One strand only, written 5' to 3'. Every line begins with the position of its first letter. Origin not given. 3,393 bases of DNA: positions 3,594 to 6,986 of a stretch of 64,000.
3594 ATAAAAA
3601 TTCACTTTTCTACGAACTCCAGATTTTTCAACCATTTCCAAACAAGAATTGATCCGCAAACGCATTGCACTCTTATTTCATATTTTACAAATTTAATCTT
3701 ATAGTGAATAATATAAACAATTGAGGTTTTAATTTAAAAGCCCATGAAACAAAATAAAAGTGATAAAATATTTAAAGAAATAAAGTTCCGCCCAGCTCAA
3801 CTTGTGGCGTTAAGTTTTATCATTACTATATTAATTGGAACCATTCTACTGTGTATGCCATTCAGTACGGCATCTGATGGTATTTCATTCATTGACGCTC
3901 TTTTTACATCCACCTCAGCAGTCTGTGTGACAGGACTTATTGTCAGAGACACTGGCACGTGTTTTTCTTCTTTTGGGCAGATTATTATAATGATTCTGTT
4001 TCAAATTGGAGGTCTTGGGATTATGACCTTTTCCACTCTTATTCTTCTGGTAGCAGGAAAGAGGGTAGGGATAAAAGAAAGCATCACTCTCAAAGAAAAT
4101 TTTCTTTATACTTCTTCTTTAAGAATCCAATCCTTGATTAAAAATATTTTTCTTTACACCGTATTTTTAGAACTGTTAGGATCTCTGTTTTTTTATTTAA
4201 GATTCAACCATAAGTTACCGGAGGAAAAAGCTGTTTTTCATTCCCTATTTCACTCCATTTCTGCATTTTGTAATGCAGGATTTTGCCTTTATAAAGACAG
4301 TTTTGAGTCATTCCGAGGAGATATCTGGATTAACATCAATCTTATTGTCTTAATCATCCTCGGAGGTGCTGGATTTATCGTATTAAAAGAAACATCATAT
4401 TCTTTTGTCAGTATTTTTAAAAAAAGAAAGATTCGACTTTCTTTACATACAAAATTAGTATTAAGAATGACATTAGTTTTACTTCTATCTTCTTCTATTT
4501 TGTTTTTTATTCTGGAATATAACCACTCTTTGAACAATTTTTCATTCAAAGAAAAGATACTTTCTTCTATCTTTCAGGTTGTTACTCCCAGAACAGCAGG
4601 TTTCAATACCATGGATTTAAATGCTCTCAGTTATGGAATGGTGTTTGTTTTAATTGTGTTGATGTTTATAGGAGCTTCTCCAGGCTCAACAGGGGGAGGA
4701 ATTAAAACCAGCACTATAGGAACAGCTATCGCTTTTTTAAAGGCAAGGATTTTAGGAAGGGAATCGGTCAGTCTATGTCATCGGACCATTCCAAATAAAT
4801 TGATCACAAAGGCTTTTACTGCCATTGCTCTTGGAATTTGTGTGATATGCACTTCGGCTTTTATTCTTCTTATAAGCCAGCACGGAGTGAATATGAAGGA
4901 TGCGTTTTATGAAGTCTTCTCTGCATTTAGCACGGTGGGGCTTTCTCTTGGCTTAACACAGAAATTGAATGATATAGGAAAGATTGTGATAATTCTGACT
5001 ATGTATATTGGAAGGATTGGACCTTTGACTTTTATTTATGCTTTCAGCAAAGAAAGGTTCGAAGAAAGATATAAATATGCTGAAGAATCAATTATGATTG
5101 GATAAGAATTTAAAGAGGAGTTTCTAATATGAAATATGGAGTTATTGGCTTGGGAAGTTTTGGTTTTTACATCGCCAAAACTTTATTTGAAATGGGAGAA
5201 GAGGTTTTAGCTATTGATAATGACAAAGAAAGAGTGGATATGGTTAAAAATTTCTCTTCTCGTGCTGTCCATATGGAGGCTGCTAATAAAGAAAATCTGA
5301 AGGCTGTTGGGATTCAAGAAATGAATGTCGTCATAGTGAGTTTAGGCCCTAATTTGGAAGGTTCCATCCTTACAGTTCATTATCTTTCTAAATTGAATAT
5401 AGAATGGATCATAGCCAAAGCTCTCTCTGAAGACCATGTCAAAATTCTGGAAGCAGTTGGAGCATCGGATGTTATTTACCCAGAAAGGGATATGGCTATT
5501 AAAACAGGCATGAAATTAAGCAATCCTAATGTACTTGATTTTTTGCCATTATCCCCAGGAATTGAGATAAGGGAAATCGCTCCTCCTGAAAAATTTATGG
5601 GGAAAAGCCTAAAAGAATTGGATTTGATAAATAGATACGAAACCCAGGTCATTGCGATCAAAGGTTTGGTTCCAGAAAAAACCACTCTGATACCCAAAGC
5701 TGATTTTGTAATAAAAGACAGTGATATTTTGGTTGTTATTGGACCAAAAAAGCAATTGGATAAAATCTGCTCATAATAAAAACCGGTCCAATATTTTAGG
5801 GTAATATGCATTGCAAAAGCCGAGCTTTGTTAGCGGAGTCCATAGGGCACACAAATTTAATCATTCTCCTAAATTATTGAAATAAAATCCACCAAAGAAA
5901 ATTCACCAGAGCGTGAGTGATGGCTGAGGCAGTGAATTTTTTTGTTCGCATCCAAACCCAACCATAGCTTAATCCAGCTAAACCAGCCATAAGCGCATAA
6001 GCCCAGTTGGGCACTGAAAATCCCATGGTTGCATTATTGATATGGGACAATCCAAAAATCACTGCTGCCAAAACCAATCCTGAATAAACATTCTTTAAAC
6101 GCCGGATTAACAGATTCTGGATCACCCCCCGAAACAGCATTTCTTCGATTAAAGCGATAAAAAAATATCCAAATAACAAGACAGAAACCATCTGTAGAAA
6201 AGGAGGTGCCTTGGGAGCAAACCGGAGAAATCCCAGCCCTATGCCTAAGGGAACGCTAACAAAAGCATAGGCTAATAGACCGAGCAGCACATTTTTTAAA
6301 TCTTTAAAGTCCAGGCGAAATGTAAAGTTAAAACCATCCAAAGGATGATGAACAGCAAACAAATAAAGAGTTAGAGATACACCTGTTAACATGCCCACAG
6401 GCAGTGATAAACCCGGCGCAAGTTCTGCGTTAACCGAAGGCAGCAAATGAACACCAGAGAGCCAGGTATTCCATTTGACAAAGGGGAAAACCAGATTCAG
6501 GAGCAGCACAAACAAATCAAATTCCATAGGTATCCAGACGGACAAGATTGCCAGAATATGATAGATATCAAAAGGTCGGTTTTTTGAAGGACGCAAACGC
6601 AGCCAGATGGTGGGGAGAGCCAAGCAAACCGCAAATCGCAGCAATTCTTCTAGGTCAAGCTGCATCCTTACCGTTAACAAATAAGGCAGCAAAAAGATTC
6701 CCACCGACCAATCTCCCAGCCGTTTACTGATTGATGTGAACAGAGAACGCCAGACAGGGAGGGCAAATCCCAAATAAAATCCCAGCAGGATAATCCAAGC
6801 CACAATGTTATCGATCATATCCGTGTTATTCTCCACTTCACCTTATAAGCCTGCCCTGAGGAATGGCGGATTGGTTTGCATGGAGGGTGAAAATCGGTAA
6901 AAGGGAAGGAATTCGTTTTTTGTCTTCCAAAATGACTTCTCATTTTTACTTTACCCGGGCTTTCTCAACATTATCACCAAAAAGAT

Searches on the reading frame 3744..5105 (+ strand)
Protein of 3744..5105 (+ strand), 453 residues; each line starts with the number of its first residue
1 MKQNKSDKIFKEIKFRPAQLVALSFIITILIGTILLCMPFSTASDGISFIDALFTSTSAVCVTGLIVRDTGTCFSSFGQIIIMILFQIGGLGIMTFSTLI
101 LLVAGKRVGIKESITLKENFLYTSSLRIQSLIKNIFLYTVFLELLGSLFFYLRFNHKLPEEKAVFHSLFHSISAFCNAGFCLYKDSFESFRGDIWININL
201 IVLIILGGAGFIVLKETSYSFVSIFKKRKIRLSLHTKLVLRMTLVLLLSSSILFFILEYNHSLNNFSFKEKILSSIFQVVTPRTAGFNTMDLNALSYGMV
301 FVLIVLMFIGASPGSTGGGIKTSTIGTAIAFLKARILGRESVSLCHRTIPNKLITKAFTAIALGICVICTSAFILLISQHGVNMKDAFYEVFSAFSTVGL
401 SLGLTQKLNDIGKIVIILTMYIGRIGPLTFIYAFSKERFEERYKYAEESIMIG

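Call 72: search_protein_families(library=pfam, proteins=[window:3744-5105:+], max_evalue=0.000001)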
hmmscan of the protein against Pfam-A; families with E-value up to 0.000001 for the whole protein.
window:3744-5105:+ (453 aa): 1 family
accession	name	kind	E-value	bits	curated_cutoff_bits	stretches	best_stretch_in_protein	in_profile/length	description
PF02386.22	TrkH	-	2.7e-61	208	27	1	20-437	38-493/502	Cation transport protein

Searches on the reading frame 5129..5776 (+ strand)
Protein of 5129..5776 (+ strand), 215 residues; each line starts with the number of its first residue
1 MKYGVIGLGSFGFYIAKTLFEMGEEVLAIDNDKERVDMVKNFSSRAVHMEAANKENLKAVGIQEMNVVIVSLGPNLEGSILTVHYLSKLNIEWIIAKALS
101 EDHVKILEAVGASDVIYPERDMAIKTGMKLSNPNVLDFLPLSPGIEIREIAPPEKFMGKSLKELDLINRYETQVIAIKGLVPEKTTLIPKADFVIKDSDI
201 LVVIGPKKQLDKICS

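Call 72: search_protein_families(library=pfam, proteins=[window:5129-5776:+], max_evalue=0.000001)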
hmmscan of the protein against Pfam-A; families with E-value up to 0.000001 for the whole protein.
window:5129-5776:+ (215 aa): 2 families
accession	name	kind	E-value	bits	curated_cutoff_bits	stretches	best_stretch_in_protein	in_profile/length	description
PF02254.24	TrkA_N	-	1.9e-23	83.4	23.8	1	5-118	3-116/116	TrkA-N domain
PF02080.26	TrkA_C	-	1.1e-10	41.7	27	1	147-214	3-67/71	TrkA-C domain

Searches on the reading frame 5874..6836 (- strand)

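Call 72: search_protein_families(library=pfam, proteins=[window:5874-6836:-], max_evalue=0.000001)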
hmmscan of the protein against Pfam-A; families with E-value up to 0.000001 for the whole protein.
window:5874-6836:- (320 aa): 1 family
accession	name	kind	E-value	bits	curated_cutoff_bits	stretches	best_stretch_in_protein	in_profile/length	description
PF02517.21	Rce1-like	-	1.2e-17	64.4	22.4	1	216-314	4-93/93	Type II CAAX prenyl endopeptidase Rce1-like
